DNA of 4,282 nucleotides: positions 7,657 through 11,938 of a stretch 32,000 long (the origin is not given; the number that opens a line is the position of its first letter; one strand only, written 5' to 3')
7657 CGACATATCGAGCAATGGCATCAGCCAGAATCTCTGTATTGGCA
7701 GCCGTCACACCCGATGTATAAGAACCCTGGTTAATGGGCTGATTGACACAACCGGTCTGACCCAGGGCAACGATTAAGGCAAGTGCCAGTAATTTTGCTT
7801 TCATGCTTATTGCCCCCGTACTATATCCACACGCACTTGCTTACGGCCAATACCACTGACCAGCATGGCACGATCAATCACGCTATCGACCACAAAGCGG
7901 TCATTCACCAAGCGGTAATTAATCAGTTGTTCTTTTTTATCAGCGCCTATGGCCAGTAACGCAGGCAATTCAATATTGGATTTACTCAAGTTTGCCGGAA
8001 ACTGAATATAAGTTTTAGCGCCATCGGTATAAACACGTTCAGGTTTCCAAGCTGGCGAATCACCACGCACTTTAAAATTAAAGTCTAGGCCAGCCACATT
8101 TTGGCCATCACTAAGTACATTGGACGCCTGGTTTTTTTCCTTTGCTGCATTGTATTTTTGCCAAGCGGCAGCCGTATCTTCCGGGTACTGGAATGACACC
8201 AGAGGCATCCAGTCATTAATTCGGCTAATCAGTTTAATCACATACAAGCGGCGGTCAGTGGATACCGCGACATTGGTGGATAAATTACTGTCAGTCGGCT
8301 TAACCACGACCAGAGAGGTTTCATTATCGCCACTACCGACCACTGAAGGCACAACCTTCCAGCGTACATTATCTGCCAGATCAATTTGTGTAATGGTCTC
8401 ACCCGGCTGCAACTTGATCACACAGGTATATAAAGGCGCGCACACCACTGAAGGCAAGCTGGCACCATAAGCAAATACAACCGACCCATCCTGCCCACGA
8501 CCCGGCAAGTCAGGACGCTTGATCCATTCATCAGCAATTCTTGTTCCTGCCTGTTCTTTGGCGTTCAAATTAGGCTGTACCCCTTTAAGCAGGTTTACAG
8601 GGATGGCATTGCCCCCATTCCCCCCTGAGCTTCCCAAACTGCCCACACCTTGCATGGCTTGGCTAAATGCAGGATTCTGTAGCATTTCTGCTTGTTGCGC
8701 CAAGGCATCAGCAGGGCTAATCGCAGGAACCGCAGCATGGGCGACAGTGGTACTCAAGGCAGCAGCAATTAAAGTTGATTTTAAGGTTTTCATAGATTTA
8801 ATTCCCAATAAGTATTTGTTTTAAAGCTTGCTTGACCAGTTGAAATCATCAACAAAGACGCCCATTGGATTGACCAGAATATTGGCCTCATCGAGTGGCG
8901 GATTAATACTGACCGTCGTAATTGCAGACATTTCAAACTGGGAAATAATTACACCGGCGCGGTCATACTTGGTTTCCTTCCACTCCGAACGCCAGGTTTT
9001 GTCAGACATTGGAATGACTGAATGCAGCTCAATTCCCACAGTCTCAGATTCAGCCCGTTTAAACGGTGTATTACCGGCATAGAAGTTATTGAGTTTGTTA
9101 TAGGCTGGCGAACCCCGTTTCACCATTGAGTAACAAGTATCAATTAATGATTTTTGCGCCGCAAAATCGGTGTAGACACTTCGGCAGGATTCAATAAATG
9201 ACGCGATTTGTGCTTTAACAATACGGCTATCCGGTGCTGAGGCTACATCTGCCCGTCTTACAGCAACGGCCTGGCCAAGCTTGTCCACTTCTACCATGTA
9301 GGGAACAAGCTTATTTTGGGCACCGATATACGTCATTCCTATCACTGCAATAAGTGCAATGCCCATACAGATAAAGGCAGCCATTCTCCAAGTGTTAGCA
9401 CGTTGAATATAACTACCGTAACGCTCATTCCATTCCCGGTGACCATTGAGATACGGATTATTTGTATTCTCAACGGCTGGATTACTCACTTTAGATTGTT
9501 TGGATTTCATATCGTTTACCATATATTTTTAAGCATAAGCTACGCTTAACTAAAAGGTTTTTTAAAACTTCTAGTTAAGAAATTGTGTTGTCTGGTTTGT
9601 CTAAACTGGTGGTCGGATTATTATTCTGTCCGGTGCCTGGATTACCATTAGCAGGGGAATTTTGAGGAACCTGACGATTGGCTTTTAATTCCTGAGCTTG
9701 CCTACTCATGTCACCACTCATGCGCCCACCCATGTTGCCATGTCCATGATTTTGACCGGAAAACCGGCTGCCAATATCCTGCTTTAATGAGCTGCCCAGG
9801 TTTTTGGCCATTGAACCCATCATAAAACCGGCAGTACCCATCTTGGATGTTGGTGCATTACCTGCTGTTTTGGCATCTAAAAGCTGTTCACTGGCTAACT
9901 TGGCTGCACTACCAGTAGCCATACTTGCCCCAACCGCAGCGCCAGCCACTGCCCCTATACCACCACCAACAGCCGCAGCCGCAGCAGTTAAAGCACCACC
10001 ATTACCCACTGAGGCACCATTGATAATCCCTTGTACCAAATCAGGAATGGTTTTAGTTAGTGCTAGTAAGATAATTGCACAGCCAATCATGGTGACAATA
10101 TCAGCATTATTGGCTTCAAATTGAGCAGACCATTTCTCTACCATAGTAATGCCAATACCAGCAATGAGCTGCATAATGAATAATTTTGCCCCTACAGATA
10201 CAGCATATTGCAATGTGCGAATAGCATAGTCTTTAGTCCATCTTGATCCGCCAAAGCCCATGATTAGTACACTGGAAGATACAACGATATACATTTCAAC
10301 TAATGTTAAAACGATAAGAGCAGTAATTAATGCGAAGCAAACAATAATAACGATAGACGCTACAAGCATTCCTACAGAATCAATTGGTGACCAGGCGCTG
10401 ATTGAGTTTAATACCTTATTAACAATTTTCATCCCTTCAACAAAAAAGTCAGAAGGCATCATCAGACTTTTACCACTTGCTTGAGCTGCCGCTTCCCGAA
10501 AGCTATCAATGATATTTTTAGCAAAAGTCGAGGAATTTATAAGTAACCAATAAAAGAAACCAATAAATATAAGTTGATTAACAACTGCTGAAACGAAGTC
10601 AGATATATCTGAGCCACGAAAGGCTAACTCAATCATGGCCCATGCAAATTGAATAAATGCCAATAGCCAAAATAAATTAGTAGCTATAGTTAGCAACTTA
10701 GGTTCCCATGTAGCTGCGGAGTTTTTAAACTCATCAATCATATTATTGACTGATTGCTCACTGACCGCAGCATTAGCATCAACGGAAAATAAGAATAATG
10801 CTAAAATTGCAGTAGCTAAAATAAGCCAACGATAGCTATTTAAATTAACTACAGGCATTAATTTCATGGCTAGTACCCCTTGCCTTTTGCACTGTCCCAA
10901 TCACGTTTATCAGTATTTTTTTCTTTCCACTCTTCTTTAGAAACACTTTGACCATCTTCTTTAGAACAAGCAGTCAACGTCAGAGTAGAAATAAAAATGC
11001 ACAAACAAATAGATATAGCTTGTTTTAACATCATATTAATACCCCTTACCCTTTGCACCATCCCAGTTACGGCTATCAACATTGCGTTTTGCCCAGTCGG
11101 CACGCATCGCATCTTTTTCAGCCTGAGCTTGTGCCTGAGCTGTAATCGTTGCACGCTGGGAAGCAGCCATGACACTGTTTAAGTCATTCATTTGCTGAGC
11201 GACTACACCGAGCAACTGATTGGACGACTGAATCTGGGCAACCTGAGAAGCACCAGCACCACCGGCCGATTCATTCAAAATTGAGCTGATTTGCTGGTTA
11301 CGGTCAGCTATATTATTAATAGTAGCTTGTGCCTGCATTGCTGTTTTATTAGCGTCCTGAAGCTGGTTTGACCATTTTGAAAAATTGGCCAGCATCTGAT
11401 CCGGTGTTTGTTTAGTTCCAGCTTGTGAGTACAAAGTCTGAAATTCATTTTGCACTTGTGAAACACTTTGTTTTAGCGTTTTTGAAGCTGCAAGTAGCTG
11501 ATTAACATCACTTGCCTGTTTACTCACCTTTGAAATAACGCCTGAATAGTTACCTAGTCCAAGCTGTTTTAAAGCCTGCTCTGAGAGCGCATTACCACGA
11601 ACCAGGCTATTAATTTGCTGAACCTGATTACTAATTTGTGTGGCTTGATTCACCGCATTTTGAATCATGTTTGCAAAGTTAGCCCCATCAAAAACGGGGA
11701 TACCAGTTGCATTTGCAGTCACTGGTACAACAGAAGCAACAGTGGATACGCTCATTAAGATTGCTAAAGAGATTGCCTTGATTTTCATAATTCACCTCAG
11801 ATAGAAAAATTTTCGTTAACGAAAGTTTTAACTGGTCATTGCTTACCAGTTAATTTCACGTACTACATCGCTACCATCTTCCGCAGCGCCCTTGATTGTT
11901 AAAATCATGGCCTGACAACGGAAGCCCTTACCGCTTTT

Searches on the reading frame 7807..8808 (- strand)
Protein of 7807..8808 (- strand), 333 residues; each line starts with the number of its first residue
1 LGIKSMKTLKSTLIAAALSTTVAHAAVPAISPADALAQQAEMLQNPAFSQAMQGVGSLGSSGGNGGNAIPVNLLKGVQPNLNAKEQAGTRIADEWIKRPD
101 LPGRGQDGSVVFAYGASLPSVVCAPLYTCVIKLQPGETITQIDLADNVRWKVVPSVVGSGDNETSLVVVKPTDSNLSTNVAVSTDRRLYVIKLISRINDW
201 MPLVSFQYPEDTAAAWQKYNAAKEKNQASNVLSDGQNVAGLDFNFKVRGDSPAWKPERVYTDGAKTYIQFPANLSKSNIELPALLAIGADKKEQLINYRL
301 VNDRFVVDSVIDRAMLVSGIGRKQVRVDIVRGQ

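Call 77: search_protein_families(library=pfam, proteins=[window:7807-8808:-], max_evalue=0.001)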
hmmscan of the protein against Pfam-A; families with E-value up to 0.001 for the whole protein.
window:7807-8808:- (333 aa): 1 family
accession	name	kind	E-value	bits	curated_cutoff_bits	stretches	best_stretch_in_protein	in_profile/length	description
PF03524.21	CagX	-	1e-50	172.8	34.2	1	111-330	5-196/198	Conjugal transfer protein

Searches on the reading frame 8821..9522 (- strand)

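Call 77: search_protein_families(library=pfam, proteins=[window:8821-9522:-], max_evalue=0.001)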
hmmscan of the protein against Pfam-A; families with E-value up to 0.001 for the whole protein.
window:8821-9522:- (233 aa): 1 family
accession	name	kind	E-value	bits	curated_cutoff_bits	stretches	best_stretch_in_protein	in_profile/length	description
PF04335.19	VirB8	-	2.1e-39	136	23.2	1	28-230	3-211/213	VirB8 protein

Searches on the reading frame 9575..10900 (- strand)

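Call 77: search_protein_families(library=pfam, proteins=[window:9575-10900:-], max_evalue=0.001)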
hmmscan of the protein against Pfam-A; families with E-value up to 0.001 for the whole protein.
window:9575-10900:- (441 aa): 1 family
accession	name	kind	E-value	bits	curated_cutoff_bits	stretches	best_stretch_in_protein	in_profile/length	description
PF04610.19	TrbL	-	6.3e-29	101.7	25.9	1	83-283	3-213/215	TrbL/VirB6 plasmid conjugal transfer protein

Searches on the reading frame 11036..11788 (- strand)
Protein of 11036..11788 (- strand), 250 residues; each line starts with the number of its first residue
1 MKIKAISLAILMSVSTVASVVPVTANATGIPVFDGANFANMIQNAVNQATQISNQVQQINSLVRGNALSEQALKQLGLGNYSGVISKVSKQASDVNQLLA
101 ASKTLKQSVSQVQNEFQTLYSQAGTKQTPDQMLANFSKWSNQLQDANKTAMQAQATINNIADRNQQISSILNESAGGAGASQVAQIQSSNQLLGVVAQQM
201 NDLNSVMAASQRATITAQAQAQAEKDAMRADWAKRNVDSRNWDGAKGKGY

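Call 9: search_protein_families(library=pfam, proteins=[window:11036-11788:-], max_evalue=0.01)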
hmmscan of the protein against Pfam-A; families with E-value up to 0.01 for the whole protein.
window:11036-11788:- (250 aa): 1 family
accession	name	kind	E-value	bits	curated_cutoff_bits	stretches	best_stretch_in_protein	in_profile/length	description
PF07996.16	T4SS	-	2.6e-07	31.6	24.7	1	29-170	1-140/197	Type IV secretion system proteins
